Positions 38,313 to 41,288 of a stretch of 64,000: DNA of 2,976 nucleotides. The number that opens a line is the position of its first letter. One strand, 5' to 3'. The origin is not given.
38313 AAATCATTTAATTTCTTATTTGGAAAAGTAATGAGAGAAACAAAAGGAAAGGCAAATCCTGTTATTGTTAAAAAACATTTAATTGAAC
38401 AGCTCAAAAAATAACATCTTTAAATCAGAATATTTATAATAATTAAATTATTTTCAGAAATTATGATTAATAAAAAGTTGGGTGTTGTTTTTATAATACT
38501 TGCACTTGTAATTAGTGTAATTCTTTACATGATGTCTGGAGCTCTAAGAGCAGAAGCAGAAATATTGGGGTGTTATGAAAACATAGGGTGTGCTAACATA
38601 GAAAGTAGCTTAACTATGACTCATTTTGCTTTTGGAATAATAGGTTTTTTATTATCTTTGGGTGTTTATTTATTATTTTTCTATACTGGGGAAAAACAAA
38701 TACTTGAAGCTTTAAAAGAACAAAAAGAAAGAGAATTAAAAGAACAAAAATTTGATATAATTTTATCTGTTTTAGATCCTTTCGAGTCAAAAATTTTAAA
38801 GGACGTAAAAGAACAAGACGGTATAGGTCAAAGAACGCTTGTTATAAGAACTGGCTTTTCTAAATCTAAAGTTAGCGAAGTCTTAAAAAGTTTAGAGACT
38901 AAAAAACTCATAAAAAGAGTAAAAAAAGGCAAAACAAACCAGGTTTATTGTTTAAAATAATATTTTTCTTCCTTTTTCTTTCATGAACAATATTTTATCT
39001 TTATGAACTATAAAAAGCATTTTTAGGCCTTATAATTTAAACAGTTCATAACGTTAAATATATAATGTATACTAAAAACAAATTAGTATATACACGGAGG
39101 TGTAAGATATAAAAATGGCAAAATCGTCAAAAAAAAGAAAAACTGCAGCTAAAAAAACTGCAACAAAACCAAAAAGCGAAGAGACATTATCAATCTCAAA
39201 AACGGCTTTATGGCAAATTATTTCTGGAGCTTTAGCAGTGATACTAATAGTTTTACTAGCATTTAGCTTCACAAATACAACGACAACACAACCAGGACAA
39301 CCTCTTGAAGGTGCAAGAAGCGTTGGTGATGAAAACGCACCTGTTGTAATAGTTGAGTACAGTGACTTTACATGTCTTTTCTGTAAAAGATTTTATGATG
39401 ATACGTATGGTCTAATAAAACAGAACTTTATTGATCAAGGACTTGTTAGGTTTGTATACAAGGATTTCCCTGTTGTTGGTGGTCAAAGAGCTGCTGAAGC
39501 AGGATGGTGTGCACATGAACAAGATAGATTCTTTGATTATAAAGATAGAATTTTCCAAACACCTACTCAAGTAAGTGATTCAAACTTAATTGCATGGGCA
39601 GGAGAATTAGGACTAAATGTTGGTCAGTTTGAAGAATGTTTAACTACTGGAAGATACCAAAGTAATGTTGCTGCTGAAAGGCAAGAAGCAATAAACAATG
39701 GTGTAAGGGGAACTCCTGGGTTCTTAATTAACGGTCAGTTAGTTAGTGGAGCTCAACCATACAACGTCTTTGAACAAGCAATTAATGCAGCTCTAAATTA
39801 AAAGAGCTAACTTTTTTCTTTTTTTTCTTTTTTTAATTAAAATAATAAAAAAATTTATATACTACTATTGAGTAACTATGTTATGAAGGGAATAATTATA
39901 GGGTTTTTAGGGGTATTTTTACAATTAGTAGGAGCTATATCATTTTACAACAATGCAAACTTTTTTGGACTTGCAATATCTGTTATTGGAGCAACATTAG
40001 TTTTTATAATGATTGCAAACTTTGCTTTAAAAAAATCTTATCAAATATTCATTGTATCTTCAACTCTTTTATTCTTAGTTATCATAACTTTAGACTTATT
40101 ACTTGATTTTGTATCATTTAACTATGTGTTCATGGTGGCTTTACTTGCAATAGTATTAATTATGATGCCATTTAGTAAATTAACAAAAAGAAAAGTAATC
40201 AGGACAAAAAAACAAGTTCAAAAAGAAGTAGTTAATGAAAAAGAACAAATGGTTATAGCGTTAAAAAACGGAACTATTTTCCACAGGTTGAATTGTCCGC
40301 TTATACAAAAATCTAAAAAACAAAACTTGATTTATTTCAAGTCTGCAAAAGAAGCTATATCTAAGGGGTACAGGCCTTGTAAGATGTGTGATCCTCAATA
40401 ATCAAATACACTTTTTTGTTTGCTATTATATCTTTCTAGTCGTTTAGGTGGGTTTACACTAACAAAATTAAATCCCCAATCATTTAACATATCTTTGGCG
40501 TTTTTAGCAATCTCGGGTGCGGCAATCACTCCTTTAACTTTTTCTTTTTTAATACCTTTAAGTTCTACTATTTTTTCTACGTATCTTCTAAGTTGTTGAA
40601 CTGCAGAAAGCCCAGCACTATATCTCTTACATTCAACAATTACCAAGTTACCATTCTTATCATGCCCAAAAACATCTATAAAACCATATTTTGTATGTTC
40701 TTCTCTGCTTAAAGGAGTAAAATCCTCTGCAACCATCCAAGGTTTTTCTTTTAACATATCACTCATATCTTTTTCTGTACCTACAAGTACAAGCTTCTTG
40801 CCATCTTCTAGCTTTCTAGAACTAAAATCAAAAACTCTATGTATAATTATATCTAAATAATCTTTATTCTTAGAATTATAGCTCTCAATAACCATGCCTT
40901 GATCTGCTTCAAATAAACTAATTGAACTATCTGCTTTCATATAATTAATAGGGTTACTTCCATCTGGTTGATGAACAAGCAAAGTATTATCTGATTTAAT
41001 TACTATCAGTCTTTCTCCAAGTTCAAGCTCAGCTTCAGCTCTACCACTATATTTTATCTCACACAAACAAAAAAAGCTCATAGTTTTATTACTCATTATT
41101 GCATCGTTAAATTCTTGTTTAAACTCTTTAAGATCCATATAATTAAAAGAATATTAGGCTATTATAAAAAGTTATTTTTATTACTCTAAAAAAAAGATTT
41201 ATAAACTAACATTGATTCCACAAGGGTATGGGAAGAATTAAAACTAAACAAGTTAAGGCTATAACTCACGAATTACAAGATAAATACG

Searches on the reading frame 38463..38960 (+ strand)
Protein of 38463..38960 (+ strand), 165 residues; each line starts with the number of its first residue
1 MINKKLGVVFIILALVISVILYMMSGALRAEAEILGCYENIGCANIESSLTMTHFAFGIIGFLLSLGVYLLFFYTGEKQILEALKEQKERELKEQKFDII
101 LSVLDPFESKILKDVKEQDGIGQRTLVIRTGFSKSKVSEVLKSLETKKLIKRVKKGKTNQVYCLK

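Call 42: search_protein_families(library=pfam, proteins=[window:38463-38960:+], max_evalue=0.01)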
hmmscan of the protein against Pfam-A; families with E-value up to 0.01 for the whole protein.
window:38463-38960:+ (165 aa): 7 families
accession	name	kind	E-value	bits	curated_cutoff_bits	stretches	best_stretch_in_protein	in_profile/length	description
PF24034.1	DUF7343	-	1.1e-09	38.5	27.6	1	110-161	7-59/62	Domain of unknown function (DUF7343)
PF05158.18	RNA_pol_Rpc34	-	4.9e-06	26.6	28.4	1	118-156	98-136/332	RNA polymerase Rpc34 subunit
PF03297.21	Ribosomal_S25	-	5.6e-05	23.7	28.8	1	106-163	42-99/101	S25 ribosomal protein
PF01047.28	MarR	-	0.00016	21.9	24.6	1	110-154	7-51/59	MarR family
PF01978.25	TrmB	-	0.0005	20.3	25.6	1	115-163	17-63/68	Sugar-specific transcriptional regulator TrmB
PF12802.13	MarR_2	-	0.0024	18.4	27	1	121-153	21-53/61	MarR family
PF13412.12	HTH_24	-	0.0067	16.4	21.9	0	104-151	1-48/48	Winged helix-turn-helix DNA-binding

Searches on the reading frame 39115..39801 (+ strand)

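Call 42: search_protein_families(library=pfam, proteins=[window:39115-39801:+], max_evalue=0.01)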
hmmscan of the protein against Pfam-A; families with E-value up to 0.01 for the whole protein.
window:39115-39801:+ (228 aa): 2 families
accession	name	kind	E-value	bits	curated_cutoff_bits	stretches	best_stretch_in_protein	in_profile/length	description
PF13462.12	Thioredoxin_4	-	4.1e-29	102.3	23.2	1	67-224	5-164/165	Thioredoxin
PF01323.26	DSBA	-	9.3e-19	68.4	25.6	1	79-223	2-190/191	DSBA-like thioredoxin domain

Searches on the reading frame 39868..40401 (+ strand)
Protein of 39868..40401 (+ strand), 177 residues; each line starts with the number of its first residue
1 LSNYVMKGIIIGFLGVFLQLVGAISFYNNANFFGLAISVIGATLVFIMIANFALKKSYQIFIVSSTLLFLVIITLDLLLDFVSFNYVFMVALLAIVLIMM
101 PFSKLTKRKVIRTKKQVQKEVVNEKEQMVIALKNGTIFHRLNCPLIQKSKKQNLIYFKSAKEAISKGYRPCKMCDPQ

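Call 42: search_protein_families(library=pfam, proteins=[window:39868-40401:+], max_evalue=0.01)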
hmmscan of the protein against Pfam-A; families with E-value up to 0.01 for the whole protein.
window:39868-40401:+ (177 aa): 1 family
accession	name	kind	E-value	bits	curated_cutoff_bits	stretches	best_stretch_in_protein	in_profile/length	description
PF02805.21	Ada_Zn_binding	-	1.7e-11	44.4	23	1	125-176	14-64/65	Metal binding domain of Ada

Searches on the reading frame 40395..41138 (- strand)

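Call 97: search_protein_families(library=pfam, proteins=[window:40395-41138:-], max_evalue=0.001)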
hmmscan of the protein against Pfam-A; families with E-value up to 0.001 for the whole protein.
window:40395-41138:- (247 aa): 2 families
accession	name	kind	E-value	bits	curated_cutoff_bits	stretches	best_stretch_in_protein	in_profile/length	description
PF01939.22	NucS_C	-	4.6e-31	107.8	24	1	122-240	2-117/124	Endonuclease NucS C-terminal domain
PF21003.3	NucS_N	-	7.5e-18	64.7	23.9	1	24-112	9-97/100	Endonuclease NucS N-terminal PH-like domain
